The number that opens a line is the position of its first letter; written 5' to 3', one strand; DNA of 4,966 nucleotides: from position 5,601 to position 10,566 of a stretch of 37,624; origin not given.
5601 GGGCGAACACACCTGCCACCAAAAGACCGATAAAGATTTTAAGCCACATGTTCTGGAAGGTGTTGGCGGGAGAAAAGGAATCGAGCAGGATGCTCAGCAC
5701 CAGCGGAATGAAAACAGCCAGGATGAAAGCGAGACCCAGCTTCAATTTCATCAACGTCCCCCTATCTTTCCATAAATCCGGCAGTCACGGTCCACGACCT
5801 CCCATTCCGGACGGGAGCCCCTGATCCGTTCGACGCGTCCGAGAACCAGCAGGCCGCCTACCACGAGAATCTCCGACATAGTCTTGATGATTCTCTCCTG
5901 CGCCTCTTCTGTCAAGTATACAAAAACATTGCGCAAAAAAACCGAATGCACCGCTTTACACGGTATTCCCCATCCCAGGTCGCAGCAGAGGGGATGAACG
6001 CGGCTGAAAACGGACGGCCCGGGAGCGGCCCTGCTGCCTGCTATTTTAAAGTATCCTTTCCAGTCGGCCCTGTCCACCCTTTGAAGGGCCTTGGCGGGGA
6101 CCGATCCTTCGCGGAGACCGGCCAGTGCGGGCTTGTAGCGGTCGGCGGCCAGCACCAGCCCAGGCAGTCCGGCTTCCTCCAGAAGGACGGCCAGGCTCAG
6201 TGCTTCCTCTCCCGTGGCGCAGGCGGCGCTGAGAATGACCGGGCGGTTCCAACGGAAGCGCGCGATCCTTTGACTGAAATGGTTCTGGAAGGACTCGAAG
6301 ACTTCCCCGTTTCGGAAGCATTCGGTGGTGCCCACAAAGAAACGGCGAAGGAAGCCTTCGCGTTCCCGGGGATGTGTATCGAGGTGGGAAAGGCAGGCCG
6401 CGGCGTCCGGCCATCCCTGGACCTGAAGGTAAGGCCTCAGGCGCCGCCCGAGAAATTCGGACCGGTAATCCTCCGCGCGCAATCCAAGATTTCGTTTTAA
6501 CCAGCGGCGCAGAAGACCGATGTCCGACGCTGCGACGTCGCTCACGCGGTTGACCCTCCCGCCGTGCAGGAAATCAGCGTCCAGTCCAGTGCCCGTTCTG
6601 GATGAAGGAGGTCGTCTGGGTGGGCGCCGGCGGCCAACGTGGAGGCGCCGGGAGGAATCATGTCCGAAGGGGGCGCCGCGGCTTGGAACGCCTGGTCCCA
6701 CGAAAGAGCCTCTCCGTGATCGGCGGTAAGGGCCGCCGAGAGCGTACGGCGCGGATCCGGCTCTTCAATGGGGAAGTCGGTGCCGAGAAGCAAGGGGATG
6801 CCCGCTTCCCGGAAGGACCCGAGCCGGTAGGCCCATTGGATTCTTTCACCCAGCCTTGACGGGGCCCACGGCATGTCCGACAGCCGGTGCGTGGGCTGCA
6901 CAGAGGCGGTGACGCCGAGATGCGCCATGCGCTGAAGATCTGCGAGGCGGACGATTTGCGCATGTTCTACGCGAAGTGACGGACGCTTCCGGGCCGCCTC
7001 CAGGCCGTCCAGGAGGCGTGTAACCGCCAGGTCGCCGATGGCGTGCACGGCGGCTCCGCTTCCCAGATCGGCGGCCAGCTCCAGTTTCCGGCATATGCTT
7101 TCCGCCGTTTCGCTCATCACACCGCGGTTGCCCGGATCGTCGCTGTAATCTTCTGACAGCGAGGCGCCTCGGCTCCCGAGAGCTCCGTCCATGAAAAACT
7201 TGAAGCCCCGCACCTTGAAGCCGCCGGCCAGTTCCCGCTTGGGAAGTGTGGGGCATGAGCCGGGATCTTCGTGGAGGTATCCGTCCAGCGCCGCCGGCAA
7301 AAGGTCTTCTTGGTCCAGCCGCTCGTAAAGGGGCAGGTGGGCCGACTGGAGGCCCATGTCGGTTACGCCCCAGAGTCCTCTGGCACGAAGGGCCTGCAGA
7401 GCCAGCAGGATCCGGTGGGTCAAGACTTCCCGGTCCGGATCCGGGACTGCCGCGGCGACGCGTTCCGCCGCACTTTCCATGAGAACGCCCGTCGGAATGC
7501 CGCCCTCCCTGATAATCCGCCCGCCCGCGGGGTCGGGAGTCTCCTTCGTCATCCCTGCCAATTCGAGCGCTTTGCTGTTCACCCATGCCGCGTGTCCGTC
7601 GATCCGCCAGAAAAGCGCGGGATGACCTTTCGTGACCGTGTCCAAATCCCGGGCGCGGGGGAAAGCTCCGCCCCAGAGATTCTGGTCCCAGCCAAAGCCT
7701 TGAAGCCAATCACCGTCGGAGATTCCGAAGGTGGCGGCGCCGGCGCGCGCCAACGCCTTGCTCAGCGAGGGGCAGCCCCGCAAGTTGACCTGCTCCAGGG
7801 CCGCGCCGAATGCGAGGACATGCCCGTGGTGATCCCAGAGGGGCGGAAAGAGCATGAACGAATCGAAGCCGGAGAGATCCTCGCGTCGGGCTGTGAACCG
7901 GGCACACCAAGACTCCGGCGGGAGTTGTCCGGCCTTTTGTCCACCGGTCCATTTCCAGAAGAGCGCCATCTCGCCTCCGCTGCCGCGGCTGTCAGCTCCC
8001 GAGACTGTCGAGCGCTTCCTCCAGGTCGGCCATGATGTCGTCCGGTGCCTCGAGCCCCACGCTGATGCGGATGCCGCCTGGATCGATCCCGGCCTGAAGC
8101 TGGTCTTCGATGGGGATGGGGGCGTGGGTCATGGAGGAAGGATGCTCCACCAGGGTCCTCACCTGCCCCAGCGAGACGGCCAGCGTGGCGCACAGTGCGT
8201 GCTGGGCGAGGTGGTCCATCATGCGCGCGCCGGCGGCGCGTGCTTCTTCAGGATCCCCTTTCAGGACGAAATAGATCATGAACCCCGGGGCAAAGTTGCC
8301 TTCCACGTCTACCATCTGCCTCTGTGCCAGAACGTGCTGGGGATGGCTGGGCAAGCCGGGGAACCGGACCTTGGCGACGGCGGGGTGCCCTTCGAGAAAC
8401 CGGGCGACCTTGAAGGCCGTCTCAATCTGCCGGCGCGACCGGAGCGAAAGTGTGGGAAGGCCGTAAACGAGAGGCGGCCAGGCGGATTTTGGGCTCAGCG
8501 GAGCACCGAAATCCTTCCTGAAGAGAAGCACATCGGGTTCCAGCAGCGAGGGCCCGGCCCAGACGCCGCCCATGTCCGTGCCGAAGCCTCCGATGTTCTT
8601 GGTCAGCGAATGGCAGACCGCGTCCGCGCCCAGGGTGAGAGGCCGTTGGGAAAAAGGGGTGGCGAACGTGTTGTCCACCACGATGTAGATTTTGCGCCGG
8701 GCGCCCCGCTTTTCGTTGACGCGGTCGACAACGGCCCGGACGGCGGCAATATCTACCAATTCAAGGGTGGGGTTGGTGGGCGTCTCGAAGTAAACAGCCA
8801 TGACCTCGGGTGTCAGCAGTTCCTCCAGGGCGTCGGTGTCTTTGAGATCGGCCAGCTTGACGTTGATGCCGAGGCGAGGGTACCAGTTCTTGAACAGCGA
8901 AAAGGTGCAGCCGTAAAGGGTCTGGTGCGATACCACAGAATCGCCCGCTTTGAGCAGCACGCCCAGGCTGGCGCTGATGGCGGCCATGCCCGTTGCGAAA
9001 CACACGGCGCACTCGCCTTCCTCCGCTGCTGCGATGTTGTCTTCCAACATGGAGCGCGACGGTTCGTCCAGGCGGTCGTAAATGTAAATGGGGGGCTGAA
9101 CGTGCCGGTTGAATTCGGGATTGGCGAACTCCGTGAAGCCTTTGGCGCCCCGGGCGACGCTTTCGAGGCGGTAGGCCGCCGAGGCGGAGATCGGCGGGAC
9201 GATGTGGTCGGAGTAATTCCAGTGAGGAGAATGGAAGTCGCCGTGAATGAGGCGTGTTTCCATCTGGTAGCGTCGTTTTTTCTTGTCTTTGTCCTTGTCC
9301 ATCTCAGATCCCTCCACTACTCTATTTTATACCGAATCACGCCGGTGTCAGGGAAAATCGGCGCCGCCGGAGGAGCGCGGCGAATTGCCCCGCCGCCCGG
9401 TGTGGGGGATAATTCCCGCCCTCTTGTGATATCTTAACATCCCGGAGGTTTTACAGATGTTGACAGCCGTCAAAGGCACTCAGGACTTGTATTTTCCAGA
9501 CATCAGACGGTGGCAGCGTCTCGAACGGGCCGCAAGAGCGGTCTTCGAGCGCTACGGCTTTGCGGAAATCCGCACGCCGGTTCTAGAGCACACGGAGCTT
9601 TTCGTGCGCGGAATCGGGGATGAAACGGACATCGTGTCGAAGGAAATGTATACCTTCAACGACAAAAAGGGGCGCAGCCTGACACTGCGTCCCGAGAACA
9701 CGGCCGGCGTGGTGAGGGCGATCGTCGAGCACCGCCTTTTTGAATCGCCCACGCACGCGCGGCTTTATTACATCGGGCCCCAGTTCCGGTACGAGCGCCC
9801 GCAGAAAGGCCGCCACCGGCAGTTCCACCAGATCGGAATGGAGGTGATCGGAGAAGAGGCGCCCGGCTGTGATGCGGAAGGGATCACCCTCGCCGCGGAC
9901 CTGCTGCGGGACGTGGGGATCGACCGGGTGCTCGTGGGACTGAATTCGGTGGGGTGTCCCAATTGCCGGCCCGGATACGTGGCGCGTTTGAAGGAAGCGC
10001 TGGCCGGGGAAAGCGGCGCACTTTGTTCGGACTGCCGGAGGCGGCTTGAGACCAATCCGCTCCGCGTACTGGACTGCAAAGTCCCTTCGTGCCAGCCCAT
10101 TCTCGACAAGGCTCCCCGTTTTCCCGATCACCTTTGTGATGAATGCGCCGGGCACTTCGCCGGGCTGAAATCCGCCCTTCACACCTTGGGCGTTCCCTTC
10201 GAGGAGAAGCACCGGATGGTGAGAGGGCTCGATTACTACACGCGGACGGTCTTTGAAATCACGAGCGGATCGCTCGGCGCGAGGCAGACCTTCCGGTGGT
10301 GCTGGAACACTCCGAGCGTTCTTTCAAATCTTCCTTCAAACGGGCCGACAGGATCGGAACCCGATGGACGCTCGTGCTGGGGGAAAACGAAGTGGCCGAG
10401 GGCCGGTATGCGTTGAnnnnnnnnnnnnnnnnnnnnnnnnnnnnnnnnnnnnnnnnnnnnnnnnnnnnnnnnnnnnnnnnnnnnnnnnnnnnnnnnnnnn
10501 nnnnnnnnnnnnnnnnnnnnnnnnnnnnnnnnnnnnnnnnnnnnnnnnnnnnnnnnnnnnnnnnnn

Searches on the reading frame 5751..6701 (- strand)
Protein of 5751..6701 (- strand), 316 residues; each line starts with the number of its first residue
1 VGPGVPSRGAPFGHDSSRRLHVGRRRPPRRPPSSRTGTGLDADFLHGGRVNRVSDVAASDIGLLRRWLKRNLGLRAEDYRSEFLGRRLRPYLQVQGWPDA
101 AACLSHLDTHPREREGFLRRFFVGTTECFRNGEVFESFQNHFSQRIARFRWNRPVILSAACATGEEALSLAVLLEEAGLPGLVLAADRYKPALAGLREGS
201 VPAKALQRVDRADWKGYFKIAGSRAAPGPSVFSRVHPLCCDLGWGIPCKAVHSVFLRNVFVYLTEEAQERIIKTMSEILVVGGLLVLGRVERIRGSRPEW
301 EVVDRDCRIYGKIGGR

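Call 20: search_protein_families(library=pfam, proteins=[window:5751-6701:-])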
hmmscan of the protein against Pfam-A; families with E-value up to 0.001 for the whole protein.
window:5751-6701:- (316 aa): 2 families
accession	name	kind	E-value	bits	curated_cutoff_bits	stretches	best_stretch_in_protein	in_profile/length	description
PF01739.24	CheR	-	4.7e-24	85.4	27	1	125-301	2-187/195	CheR methyltransferase, SAM binding domain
PF03705.20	CheR_N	-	0.00038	20.5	27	1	60-111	2-53/53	CheR methyltransferase, all-alpha domain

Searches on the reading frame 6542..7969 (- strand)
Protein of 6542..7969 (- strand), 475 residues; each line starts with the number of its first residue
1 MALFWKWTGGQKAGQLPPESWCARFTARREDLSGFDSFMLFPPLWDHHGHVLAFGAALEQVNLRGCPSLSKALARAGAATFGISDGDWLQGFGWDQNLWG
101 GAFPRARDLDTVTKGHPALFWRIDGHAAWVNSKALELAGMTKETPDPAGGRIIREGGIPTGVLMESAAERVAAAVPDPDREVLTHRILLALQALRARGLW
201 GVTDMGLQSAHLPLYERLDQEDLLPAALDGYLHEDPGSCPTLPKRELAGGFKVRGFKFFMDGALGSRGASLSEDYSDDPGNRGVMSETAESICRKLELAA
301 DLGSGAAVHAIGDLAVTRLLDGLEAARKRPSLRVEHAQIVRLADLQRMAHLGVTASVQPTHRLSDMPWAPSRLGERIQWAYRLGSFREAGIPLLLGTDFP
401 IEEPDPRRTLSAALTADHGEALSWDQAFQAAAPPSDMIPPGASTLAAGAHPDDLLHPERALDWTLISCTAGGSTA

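Call 20: search_protein_families(library=pfam, proteins=[window:6542-7969:-])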
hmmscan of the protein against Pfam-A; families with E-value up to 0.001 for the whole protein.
window:6542-7969:- (475 aa): 1 family
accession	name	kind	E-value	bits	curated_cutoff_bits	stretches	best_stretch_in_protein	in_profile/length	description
PF07969.17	Amidohydro_3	-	9.1e-60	203.9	29.7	1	39-427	9-412/472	Amidohydrolase family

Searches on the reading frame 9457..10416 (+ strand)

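Call 20: search_protein_families(library=pfam, proteins=[window:9457-10416:+])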
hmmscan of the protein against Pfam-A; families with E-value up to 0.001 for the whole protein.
window:9457-10416:+ (319 aa): 3 families
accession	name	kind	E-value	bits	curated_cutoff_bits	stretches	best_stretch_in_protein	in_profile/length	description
PF13393.11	tRNA-synt_His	-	7.6e-35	121.1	25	1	7-269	1-271/308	Histidyl-tRNA synthetase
PF00587.30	tRNA-synt_2b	-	2e-14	54.5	29.3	1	65-275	1-127/179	tRNA synthetase class II core domain (G, H, P, S and T)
PF00152.25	tRNA-synt_2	-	3.2e-05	23.6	25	0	102-130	93-121/308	tRNA synthetases class II (D, K and N)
